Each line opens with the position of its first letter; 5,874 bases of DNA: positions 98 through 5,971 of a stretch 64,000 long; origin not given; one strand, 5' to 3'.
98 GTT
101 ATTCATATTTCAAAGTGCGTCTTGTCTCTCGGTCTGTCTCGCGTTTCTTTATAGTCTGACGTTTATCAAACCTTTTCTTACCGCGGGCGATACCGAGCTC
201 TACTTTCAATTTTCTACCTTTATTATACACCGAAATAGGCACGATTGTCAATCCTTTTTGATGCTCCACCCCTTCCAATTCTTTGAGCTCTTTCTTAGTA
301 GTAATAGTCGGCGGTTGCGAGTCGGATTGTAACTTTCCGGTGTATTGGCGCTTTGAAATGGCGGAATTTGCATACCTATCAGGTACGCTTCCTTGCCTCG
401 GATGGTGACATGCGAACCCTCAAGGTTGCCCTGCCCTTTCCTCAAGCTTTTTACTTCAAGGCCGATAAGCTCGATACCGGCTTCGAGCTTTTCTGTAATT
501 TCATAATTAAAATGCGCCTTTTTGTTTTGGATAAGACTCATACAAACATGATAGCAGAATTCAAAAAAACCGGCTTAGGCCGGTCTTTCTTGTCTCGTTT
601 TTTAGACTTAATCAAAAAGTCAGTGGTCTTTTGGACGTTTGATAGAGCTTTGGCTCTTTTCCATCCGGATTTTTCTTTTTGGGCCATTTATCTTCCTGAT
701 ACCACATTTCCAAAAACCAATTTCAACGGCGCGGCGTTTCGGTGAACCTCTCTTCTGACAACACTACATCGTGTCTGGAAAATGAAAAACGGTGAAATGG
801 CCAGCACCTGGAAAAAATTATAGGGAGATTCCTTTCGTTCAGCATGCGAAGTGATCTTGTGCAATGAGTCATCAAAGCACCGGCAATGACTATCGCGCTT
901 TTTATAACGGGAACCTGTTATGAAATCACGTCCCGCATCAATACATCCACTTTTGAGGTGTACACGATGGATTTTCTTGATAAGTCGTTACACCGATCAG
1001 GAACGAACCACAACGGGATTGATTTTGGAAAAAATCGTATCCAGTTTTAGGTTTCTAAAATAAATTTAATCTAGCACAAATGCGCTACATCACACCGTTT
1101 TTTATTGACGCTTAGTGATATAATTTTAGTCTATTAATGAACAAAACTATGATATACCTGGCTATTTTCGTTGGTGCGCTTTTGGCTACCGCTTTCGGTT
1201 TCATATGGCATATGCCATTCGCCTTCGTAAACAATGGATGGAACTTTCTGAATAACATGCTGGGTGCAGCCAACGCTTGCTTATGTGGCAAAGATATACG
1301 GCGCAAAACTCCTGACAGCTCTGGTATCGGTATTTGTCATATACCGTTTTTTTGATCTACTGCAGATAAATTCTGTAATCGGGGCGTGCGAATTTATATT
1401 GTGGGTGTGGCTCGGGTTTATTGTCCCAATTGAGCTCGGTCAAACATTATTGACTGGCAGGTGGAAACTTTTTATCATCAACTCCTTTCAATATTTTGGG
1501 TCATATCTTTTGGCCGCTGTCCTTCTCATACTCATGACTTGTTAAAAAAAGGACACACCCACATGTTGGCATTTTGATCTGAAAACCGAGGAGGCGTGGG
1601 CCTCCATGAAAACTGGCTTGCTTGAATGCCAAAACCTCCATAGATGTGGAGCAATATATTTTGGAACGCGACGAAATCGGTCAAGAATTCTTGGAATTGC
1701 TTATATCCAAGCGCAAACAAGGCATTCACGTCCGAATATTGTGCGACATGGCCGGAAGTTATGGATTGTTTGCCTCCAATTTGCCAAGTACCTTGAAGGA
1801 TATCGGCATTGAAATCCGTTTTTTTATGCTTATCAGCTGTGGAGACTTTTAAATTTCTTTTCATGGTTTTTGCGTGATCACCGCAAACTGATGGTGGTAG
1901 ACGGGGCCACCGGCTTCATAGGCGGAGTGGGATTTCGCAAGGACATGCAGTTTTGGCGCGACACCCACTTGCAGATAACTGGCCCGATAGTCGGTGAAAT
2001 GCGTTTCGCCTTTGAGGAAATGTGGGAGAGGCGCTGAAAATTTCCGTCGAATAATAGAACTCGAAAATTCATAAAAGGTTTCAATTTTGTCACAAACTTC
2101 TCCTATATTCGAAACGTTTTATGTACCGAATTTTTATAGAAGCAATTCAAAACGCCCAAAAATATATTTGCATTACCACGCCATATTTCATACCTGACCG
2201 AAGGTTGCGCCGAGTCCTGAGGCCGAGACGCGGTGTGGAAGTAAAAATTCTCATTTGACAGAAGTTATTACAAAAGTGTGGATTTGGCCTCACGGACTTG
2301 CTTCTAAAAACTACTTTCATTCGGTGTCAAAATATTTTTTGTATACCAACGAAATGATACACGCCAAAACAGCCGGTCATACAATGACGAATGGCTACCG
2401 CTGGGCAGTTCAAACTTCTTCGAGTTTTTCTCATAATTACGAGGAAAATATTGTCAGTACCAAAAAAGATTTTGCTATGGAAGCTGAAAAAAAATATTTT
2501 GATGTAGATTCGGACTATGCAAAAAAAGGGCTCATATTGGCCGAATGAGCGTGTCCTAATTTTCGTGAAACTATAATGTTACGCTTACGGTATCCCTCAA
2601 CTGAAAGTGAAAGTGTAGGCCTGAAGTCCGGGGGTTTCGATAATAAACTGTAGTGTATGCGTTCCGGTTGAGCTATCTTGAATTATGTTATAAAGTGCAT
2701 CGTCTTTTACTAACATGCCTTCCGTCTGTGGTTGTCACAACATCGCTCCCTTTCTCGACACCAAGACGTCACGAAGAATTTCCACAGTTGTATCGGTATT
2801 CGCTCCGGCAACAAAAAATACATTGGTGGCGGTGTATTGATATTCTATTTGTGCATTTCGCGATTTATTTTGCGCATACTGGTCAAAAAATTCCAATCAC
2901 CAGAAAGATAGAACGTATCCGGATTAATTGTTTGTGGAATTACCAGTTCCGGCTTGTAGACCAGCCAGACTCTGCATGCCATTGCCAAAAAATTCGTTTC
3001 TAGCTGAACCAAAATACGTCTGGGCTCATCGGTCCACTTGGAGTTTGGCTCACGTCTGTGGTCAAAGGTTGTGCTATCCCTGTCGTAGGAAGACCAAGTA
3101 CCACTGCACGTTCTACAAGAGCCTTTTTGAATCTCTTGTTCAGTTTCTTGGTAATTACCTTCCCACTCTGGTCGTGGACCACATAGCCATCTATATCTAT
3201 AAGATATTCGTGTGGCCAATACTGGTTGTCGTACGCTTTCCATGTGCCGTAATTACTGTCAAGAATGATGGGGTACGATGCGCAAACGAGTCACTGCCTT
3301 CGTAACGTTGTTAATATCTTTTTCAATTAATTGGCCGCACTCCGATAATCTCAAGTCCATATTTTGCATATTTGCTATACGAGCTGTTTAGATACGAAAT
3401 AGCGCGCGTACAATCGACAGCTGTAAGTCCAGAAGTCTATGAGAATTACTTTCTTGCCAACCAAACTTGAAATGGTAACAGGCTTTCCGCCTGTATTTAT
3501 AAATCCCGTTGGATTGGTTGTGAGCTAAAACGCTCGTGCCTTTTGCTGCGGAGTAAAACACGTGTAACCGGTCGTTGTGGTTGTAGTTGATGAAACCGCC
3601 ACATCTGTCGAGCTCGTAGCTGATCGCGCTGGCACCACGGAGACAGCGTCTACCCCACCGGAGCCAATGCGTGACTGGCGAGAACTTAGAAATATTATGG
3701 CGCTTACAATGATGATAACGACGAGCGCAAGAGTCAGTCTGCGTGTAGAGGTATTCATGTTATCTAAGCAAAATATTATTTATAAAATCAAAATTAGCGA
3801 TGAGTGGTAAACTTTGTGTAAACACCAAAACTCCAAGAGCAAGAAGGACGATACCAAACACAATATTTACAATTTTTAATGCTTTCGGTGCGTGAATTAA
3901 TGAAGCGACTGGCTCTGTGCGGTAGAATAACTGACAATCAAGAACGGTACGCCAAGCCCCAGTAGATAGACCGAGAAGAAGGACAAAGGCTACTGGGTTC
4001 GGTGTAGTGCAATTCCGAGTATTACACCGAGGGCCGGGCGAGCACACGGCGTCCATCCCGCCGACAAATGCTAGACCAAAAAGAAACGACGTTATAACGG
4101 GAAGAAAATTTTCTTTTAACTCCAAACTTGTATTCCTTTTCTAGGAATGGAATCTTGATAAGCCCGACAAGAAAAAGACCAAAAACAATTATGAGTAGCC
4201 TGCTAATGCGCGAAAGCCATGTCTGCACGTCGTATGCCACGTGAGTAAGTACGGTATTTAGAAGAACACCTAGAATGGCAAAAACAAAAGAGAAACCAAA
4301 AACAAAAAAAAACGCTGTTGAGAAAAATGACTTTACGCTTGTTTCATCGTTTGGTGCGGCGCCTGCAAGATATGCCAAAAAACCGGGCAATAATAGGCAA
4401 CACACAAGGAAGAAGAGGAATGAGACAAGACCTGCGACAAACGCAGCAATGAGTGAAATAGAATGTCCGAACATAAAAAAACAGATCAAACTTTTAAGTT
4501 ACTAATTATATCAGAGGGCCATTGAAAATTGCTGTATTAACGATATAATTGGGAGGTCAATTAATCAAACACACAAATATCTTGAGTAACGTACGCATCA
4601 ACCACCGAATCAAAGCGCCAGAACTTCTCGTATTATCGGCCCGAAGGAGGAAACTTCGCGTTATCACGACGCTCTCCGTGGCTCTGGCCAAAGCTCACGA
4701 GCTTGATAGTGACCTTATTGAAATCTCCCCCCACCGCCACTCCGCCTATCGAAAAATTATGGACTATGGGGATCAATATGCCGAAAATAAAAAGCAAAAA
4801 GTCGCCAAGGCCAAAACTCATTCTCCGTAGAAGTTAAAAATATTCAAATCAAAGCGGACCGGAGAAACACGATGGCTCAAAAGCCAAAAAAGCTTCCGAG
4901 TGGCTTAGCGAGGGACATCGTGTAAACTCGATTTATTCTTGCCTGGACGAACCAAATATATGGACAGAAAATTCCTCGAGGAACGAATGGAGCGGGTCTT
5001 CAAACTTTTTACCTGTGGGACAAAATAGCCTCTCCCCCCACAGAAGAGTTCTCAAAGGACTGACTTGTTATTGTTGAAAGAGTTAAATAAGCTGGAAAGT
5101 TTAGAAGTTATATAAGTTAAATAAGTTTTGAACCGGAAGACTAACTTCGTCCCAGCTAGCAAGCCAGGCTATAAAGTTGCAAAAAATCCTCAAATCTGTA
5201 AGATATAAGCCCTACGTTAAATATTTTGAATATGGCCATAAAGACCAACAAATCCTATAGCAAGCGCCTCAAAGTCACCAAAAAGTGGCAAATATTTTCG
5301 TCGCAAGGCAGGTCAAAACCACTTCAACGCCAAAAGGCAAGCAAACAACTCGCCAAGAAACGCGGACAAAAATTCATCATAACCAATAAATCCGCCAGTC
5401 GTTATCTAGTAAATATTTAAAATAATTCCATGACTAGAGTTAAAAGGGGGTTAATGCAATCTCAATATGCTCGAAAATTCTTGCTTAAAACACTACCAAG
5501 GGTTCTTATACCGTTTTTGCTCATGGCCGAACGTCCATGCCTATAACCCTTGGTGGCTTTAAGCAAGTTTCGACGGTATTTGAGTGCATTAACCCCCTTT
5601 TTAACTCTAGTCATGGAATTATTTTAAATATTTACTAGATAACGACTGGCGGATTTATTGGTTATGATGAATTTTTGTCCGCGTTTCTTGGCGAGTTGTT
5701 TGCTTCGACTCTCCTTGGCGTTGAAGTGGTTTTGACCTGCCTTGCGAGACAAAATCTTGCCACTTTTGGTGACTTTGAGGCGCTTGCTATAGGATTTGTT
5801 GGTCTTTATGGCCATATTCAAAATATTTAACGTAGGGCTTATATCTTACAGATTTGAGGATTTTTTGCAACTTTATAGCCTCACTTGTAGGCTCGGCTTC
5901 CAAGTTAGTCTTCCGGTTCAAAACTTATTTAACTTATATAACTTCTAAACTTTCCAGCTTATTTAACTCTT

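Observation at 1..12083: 12-kb fold-back palindrome: an intact arm mirrored by an arm decayed into pseudogenes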

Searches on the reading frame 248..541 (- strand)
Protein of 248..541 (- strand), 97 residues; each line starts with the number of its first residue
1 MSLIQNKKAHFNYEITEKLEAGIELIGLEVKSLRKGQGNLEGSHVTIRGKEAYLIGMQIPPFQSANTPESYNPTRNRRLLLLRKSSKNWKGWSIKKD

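Call 13: find_encoding_contigs(protein=window:248-541:-, flank=10000, max_places=10)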
Protein window:248-541:- (97 aa): no gene with exactly this product is on record in the collection.

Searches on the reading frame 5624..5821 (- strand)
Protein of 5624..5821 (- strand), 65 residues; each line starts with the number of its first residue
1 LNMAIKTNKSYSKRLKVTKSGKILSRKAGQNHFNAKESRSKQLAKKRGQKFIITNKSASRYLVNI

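Call 7: search_protein_families(library=pfam, proteins=[window:5624-5821:-], max_evalue=0.01)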
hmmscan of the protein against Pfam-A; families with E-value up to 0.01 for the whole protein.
window:5624-5821:- (65 aa): 1 family
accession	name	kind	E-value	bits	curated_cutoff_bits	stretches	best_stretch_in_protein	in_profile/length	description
PF01632.24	Ribosomal_L35p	-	8.1e-08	33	28.9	1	5-48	3-45/61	Ribosomal protein L35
